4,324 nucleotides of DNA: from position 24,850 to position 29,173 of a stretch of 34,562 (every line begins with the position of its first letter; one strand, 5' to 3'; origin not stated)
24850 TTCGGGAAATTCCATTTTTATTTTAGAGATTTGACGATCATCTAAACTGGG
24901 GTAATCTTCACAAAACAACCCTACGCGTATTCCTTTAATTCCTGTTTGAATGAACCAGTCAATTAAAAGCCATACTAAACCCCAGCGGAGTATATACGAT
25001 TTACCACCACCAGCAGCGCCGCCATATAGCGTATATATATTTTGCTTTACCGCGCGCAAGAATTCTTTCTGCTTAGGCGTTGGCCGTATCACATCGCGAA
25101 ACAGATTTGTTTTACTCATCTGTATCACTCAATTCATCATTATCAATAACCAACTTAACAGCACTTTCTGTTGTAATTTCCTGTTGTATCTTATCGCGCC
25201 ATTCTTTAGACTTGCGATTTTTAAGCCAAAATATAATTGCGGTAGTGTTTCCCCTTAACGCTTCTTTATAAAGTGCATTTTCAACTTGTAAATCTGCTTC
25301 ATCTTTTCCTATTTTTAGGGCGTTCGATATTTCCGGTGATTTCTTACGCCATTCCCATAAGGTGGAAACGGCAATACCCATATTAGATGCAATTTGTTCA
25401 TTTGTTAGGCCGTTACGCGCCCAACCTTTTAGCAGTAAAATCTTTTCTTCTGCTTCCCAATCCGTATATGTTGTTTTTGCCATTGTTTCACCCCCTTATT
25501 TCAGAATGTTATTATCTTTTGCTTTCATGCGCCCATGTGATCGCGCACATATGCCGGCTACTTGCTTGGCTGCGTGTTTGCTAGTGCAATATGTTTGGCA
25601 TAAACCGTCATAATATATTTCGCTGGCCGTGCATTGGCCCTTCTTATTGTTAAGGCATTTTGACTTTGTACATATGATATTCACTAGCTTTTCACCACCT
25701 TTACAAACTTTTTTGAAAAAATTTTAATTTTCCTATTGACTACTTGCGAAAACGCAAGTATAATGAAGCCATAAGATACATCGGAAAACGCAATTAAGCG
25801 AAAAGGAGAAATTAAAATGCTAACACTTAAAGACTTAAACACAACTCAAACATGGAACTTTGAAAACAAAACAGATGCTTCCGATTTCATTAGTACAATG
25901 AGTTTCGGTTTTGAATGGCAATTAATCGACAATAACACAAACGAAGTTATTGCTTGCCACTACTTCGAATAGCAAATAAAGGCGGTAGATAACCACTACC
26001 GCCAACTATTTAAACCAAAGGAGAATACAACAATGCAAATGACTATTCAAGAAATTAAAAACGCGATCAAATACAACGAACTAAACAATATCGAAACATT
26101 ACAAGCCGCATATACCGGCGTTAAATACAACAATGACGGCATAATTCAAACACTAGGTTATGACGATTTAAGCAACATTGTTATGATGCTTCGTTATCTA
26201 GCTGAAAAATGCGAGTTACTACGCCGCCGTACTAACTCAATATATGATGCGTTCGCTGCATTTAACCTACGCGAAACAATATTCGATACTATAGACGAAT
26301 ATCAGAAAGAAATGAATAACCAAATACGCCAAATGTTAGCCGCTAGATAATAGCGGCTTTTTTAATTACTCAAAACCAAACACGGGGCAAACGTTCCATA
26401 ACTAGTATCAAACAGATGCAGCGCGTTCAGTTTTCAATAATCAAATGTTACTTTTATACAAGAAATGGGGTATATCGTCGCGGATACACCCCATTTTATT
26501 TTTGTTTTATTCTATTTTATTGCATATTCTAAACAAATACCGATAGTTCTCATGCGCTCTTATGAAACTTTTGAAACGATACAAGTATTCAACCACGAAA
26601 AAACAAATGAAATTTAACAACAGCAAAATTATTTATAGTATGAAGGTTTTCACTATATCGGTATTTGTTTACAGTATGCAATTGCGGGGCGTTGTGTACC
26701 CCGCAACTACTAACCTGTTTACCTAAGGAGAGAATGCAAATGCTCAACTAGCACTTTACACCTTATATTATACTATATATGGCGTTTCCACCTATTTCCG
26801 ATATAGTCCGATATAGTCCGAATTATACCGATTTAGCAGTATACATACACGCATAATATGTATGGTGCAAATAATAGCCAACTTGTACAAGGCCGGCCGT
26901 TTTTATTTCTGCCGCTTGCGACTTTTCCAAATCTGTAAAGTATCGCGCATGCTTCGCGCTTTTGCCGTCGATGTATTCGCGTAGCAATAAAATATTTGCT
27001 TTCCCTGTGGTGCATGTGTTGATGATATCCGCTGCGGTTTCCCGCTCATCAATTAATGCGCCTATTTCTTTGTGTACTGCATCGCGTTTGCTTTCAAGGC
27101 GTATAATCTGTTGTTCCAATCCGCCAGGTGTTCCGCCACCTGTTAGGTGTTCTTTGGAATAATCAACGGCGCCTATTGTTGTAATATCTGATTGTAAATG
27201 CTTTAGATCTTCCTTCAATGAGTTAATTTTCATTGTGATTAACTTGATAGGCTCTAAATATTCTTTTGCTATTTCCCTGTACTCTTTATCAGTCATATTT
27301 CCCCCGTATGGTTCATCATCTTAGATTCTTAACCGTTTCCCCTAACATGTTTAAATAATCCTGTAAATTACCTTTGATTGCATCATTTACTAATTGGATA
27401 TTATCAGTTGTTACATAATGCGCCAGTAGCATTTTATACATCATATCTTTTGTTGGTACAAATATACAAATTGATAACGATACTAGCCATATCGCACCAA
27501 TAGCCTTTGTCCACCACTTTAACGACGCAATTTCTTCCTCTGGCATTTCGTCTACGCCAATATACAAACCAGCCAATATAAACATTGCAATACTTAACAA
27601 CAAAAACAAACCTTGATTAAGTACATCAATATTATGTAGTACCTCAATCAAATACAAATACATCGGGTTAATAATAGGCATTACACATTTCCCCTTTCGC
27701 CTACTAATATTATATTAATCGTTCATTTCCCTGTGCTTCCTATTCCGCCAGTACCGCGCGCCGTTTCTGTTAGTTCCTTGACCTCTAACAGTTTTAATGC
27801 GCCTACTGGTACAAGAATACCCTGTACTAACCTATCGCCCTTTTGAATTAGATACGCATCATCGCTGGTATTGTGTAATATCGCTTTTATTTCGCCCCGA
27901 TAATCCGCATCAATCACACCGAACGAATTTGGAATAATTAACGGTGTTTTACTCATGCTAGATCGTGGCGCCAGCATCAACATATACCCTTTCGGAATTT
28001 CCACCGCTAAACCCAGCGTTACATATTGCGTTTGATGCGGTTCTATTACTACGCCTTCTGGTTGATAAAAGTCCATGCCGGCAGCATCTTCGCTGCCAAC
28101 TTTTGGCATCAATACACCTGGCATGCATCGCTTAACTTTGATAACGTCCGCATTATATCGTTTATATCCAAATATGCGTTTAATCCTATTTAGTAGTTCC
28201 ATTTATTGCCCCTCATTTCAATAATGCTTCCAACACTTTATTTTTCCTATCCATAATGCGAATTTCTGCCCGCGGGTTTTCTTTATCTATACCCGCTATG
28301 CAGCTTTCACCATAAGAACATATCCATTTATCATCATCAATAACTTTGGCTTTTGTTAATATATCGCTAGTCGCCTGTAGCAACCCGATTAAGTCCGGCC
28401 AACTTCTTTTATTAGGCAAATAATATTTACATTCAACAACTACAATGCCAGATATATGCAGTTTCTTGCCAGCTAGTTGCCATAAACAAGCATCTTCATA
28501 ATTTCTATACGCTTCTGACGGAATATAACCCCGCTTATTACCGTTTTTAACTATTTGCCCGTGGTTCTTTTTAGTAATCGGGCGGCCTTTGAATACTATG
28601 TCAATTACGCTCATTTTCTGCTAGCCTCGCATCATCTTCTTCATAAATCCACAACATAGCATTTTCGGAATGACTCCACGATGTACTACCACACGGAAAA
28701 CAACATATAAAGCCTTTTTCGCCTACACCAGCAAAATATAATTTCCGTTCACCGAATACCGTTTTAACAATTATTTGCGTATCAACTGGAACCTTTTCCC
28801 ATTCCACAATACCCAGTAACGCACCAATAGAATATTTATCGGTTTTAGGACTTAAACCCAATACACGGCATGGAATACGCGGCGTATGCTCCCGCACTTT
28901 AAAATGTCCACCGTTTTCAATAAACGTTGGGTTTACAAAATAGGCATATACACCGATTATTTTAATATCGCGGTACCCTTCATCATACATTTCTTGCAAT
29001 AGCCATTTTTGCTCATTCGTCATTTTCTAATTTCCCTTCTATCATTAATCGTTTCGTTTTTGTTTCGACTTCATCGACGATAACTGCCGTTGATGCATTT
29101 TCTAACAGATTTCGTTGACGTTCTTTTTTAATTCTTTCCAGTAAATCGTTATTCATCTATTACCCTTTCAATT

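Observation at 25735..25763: Fourth, perfect copy of the immunity operator 23 kb from the cI/cro switch, inside a consensus promoter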

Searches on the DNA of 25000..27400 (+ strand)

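Call 6: search_dna_similar(query=window:25000-27400:+, collection=phages, mode=near, max_rows=30)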
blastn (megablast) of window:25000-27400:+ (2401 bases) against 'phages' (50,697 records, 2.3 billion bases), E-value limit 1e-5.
No match.

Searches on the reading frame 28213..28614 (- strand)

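Call 62: search_protein_families(library=phrogs, proteins=[window:28213-28614:-], max_evalue=0.001)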
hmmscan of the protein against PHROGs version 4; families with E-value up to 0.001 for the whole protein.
window:28213-28614:- (133 aa): 4 families
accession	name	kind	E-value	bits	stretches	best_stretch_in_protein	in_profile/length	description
phrog_140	-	DNA, RNA and nucleotide metabolism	8.7e-13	49.4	1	2-125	37-170/219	RusA-like Holliday junction resolvase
phrog_34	-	DNA, RNA and nucleotide metabolism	4.2e-10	40.7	1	24-122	93-193/259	RusA-like Holliday junction resolvase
phrog_1682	-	DNA, RNA and nucleotide metabolism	3.9e-07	30.7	1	34-126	56-148/387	RusA-like Holliday junction resolvase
phrog_11894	-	DNA, RNA and nucleotide metabolism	0.0006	21.1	1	8-100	7-100/122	RusA-like Holliday junction resolvase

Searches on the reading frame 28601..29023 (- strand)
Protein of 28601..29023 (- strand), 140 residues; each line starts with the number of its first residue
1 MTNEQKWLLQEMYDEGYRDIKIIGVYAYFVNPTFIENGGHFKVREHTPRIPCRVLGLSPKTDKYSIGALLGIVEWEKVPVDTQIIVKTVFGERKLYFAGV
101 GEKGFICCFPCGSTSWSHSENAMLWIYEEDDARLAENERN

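Call 62: search_protein_families(library=phrogs, proteins=[window:28601-29023:-], max_evalue=0.001)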
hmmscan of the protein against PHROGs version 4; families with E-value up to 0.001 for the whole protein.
window:28601-29023:- (140 aa): 1 family
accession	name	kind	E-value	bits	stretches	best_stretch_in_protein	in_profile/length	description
phrog_21026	-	unknown function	3.4e-14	54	1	4-125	8-136/147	-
